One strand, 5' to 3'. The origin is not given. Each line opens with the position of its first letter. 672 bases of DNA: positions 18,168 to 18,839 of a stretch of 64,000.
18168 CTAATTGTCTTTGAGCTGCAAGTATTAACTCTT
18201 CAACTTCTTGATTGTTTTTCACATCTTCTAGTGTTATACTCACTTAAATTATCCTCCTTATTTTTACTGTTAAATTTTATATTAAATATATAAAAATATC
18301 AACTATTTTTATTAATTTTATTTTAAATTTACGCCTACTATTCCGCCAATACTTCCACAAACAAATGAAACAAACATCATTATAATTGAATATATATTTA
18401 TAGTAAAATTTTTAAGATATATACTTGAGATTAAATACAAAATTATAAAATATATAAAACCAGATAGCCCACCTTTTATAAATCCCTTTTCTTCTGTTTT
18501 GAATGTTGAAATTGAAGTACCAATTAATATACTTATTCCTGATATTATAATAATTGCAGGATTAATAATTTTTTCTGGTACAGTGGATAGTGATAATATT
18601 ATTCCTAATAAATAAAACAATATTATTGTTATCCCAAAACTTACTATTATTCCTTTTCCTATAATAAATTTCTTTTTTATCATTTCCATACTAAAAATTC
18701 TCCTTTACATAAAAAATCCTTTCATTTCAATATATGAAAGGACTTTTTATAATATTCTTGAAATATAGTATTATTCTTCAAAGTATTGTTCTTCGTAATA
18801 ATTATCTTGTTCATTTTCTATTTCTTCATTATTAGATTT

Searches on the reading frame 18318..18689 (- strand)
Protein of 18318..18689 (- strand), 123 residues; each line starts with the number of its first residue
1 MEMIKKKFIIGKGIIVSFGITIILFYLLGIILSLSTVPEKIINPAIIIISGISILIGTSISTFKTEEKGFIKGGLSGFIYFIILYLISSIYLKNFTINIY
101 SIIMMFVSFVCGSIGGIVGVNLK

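Call 62: search_protein_families(library=pfam, proteins=[window:18318-18689:-], max_evalue=0.001)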
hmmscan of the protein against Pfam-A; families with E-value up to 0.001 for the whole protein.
window:18318-18689:- (123 aa): 1 family
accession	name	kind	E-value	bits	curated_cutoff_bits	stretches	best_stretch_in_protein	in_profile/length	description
PF12670.12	DUF3792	-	2e-21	76.7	31.3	1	9-119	4-115/115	Protein of unknown function (DUF3792)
